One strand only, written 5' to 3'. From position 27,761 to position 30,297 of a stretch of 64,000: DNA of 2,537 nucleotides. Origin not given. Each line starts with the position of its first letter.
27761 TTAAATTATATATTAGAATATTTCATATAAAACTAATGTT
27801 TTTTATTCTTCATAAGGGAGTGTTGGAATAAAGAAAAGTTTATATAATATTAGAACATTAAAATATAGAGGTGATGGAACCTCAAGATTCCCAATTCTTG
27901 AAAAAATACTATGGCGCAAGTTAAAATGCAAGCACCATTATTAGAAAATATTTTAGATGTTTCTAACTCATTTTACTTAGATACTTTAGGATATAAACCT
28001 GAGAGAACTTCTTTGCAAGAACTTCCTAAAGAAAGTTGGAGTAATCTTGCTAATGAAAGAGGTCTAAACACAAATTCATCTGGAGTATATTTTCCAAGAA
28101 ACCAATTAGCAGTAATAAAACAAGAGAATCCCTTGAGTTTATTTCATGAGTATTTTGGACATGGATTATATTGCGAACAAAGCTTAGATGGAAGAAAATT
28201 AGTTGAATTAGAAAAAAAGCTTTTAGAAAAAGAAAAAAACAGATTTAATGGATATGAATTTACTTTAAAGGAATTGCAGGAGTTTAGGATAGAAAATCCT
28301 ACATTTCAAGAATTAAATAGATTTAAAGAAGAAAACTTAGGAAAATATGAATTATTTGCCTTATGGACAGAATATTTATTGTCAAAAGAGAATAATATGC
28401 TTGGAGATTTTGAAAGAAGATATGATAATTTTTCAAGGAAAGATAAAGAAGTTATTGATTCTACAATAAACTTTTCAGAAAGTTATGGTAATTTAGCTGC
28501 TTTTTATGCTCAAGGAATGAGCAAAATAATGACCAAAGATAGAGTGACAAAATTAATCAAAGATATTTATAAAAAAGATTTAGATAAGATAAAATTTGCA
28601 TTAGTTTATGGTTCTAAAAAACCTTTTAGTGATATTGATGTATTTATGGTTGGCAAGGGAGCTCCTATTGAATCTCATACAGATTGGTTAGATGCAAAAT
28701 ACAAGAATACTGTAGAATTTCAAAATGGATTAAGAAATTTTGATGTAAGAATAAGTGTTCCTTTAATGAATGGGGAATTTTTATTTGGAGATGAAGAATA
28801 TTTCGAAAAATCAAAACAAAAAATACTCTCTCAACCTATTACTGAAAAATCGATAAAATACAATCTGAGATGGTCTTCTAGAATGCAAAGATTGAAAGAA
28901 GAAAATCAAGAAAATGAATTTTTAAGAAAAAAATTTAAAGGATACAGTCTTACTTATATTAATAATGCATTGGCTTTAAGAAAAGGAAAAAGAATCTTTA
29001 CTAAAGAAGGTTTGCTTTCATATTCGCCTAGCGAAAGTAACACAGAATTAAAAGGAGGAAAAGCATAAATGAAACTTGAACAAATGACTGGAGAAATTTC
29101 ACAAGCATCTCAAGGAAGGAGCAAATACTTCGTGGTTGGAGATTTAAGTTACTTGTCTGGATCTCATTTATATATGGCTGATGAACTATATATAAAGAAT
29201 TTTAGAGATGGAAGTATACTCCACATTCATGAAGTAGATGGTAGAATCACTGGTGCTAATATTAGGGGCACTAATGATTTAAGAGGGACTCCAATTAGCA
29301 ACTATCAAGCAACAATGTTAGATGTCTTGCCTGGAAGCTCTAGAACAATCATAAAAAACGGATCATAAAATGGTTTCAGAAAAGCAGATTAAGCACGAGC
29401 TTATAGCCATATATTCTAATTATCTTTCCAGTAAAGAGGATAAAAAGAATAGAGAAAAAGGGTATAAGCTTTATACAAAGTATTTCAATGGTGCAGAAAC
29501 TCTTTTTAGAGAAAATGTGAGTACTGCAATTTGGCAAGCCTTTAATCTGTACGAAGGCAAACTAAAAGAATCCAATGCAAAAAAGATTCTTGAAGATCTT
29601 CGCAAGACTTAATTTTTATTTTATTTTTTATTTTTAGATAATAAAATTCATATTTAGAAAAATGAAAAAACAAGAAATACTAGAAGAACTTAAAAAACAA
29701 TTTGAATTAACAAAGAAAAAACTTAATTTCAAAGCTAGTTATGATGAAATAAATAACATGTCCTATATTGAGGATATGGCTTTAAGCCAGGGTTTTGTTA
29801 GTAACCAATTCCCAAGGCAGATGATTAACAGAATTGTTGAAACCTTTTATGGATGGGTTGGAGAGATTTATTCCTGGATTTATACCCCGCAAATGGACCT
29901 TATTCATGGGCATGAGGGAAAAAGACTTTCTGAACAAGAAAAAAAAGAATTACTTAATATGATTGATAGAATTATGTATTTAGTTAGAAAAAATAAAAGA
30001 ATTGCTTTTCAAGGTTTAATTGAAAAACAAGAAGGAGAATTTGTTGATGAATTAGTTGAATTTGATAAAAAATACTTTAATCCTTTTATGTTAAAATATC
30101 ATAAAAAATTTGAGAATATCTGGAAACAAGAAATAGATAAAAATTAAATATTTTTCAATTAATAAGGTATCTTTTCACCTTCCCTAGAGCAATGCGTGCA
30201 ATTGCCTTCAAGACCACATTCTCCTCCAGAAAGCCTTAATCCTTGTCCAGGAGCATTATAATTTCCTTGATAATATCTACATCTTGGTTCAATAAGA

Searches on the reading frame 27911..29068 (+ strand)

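Call 6: search_protein_families(library=pfam, max_evalue=1, proteins=[window:27911-29068:+])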
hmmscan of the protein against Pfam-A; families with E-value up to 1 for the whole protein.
window:27911-29068:+ (385 aa): 3 families
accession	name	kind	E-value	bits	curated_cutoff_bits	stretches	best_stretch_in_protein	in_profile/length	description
PF18765.7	Polbeta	-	0.008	16.8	26.9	1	216-260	3-49/93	Polymerase beta, Nucleotidyltransferase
PF22587.1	DNApolII_insertion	-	0.13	12.6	27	1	78-106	33-58/61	DNA polymerase II, insertion domain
PF09202.17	Rio2_N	-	0.25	12.1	27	0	100-119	49-68/82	Rio2, N-terminal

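Call 46: search_protein_families(library=phrogs, max_evalue=0.1, proteins=[window:27911-29068:+])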
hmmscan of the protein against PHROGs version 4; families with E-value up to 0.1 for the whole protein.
window:27911-29068:+ (385 aa): 1 family
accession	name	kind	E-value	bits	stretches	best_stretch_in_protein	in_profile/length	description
phrog_34599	-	unknown function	0.033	14.4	0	277-332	59-118/243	-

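Call 47: search_protein_families(library=padloc, max_evalue=0.1, proteins=[window:27911-29068:+])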
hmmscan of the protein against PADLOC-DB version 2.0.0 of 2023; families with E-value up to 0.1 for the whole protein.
window:27911-29068:+ (385 aa): 1 family
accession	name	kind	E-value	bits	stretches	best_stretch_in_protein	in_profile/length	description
PDLC04368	PDC-M05A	-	0.0044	14.9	1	212-254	92-139/201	-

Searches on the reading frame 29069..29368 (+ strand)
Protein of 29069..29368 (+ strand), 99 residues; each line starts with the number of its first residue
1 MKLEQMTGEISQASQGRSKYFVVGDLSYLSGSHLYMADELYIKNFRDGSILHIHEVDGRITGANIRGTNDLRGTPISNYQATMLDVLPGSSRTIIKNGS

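Call 6: search_protein_families(library=pfam, max_evalue=1, proteins=[window:29069-29368:+])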
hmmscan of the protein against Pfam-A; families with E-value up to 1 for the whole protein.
window:29069-29368:+ (99 aa): 0 families

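Call 46: search_protein_families(library=phrogs, max_evalue=0.1, proteins=[window:29069-29368:+])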
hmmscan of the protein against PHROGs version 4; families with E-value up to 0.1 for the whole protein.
window:29069-29368:+ (99 aa): 0 families

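Call 47: search_protein_families(library=padloc, max_evalue=0.1, proteins=[window:29069-29368:+])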
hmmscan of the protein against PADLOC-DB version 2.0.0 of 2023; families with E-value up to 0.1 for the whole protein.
window:29069-29368:+ (99 aa): 1 family
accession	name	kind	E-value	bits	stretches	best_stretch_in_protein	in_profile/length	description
PDLC01099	C3a222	-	0.033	11.9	1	42-55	14-27/31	Unknown function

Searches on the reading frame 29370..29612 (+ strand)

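Call 6: search_protein_families(library=pfam, max_evalue=1, proteins=[window:29370-29612:+])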
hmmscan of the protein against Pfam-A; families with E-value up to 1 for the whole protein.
window:29370-29612:+ (80 aa): 0 families

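Call 46: search_protein_families(library=phrogs, max_evalue=0.1, proteins=[window:29370-29612:+])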
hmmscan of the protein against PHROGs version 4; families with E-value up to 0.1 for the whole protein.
window:29370-29612:+ (80 aa): 0 families

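Call 47: search_protein_families(library=padloc, max_evalue=0.1, proteins=[window:29370-29612:+])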
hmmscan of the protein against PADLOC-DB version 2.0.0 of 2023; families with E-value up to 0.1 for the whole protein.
window:29370-29612:+ (80 aa): 1 family
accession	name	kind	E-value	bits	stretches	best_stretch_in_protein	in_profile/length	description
PDLC01816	CARF1--CARF_HEPN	-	0.0043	14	1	15-65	249-299/427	-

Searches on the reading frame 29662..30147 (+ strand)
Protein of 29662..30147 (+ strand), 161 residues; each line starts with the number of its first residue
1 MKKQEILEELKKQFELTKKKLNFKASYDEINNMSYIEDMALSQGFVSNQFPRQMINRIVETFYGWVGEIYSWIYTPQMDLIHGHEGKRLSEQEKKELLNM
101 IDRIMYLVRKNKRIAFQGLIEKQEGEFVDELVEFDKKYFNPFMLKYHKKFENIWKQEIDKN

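Call 6: search_protein_families(library=pfam, max_evalue=1, proteins=[window:29662-30147:+])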
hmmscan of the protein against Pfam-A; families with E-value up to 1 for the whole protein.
window:29662-30147:+ (161 aa): 0 families

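Call 46: search_protein_families(library=phrogs, max_evalue=0.1, proteins=[window:29662-30147:+])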
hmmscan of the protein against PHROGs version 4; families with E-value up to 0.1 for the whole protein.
window:29662-30147:+ (161 aa): 0 families

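Call 47: search_protein_families(library=padloc, max_evalue=0.1, proteins=[window:29662-30147:+])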
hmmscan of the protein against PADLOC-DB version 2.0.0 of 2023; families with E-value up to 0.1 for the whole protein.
window:29662-30147:+ (161 aa): 1 family
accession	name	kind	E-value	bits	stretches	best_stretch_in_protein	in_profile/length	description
PDLC01292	Cas10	-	0.086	10.3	1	85-159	56-126/387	CAS-III; effector_LS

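Call 50: list_cluster_members(proteins=[P0001, P0002, window:29662-30147:+, window:27911-29068:+, window:29069-29368:+, window:29370-29612:+])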
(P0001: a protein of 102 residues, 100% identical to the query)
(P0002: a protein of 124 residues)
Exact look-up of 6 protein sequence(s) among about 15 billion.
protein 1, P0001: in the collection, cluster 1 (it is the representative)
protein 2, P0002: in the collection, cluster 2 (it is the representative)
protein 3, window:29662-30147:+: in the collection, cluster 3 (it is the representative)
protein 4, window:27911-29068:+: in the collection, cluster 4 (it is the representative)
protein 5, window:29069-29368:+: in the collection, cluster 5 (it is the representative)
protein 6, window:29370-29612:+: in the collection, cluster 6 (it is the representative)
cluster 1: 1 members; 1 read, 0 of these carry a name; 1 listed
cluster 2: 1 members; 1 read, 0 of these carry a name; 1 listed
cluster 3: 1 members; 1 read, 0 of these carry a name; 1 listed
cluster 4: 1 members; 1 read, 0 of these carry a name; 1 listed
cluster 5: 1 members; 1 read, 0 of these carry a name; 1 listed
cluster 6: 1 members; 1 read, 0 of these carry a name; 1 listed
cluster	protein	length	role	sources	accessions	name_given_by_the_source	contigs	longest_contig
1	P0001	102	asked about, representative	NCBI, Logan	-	-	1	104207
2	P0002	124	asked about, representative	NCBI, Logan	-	-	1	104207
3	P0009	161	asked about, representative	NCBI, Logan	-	-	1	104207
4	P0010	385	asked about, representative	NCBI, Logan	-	-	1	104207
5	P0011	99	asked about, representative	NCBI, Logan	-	-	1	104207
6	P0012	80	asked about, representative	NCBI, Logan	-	-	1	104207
